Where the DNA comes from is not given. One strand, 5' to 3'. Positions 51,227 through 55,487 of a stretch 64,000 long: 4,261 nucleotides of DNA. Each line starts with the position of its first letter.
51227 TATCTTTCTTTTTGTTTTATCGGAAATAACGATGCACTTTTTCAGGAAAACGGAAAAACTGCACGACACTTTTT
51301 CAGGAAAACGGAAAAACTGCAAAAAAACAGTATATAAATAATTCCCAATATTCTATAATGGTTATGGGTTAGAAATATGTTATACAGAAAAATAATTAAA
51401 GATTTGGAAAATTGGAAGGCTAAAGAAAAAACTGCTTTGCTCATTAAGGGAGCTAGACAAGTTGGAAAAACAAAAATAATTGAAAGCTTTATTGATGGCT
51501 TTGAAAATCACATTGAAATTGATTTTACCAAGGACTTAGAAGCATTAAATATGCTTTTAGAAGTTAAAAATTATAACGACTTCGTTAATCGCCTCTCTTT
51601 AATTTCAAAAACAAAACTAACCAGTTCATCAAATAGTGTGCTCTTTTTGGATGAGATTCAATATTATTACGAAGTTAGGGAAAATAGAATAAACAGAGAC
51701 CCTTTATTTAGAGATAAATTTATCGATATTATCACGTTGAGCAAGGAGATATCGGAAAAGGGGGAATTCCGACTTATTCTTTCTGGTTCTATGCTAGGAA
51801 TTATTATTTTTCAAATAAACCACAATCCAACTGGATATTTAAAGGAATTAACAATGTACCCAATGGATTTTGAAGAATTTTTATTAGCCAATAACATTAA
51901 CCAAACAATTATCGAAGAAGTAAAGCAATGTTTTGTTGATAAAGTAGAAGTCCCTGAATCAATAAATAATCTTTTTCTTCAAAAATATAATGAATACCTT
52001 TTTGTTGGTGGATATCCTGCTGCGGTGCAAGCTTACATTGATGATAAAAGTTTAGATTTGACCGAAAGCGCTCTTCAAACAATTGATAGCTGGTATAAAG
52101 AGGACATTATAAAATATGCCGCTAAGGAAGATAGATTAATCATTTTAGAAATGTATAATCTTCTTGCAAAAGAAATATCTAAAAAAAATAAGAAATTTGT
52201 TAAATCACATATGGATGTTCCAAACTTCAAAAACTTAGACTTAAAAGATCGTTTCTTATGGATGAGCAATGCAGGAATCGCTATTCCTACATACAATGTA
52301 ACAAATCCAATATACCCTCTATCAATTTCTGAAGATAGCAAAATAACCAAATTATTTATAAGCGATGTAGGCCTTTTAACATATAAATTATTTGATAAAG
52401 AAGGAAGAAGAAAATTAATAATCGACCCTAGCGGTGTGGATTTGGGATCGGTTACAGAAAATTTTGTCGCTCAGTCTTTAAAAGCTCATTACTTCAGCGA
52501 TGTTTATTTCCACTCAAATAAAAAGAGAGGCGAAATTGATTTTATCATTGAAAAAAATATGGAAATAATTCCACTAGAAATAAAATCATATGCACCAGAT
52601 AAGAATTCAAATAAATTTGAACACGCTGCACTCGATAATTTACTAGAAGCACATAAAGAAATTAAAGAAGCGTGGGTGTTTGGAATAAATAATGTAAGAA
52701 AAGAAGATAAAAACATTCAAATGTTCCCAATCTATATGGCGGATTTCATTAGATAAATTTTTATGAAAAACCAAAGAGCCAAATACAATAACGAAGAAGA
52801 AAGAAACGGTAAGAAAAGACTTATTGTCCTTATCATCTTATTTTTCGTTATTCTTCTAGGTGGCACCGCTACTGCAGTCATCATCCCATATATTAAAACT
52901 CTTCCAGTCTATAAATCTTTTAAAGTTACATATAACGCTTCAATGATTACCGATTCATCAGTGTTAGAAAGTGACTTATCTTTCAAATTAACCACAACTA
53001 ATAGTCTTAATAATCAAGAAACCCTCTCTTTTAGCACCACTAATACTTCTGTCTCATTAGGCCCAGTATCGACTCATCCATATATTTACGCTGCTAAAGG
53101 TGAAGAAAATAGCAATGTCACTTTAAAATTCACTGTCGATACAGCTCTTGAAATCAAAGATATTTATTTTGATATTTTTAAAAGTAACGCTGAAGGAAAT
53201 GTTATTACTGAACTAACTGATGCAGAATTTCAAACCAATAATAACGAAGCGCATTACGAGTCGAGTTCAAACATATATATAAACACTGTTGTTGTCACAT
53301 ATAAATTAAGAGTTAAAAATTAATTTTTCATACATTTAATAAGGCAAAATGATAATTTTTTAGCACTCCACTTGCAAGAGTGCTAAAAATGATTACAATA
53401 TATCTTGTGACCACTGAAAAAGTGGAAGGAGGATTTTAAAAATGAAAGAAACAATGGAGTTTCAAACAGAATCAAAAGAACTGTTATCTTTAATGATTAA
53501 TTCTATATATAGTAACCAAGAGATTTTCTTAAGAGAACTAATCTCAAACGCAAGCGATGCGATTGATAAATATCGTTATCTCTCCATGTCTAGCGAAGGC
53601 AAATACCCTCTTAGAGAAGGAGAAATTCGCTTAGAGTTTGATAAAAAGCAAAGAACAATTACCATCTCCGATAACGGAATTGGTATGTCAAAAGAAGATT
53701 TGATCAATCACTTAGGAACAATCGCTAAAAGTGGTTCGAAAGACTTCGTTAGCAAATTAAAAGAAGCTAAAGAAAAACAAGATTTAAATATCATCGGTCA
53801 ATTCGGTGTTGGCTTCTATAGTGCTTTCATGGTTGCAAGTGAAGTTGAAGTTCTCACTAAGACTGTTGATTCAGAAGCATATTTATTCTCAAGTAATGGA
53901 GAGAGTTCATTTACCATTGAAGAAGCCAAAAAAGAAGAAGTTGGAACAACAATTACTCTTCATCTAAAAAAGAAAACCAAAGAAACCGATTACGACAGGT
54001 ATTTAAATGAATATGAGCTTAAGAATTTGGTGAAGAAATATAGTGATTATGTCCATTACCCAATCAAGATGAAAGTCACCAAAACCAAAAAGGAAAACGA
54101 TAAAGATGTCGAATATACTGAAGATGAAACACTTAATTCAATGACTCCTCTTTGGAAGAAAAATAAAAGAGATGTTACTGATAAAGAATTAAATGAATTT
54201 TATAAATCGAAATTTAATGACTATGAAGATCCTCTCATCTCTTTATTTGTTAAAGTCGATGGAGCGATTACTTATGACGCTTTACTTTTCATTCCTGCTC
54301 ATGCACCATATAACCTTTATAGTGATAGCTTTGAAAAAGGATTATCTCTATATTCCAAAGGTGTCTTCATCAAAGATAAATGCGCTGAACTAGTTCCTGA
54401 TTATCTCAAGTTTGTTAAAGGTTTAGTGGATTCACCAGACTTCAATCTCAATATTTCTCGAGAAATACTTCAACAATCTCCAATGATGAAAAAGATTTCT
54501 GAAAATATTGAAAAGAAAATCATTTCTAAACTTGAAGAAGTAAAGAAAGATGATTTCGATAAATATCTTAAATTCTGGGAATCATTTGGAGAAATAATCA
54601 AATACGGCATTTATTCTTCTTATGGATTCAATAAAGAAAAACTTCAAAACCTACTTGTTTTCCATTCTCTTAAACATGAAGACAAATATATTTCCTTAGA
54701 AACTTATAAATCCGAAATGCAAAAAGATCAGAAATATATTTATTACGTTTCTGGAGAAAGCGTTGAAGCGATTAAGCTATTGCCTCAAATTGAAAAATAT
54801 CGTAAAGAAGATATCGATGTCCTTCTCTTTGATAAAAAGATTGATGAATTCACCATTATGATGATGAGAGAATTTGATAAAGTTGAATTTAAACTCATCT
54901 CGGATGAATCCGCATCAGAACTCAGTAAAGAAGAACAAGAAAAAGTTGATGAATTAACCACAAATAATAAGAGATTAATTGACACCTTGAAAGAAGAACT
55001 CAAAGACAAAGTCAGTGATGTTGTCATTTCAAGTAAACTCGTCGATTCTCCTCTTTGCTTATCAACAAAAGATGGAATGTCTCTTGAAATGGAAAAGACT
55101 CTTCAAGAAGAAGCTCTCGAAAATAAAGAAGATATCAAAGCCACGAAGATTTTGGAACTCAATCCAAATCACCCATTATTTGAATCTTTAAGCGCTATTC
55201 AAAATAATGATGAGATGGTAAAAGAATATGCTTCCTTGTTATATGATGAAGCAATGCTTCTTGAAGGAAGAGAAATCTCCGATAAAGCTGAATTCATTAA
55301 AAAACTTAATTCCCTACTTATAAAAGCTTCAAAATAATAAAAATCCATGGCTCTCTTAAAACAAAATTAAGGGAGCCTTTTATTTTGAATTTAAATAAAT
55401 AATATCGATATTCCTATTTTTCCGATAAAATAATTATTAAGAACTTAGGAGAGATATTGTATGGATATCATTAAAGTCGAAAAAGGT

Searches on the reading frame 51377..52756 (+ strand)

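Call 19: search_protein_families(library=pfam, proteins=[window:51377-52756:+], max_evalue=0.001)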
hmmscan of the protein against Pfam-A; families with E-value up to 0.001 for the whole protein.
window:51377-52756:+ (459 aa): 2 families
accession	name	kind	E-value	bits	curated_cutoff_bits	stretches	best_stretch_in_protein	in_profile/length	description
PF13635.12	DUF4143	-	3.1e-21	76.2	28.1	1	242-404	2-159/160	Domain of unknown function (DUF4143)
PF13173.12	AAA_14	-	1.6e-18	67.4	27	1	18-169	2-129/129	AAA domain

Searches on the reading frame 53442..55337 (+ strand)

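Call 64: search_protein_families(library=pfam, proteins=[window:53442-55337:+], max_evalue=0.00001)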
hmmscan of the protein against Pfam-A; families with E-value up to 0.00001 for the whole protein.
window:53442-55337:+ (631 aa): 3 families
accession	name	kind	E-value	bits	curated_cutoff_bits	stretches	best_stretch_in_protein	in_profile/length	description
PF00183.23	HSP90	-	5.6e-112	375.8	24.4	1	218-627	69-487/518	Hsp90 protein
PF13589.12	HATPase_c_3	-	9.8e-12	45.5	25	1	27-150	4-103/137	Histidine kinase-, DNA gyrase B-, and HSP90-like ATPase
PF02518.31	HATPase_c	-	6.3e-09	36.7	26.4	1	26-178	2-110/111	Histidine kinase-, DNA gyrase B-, and HSP90-like ATPase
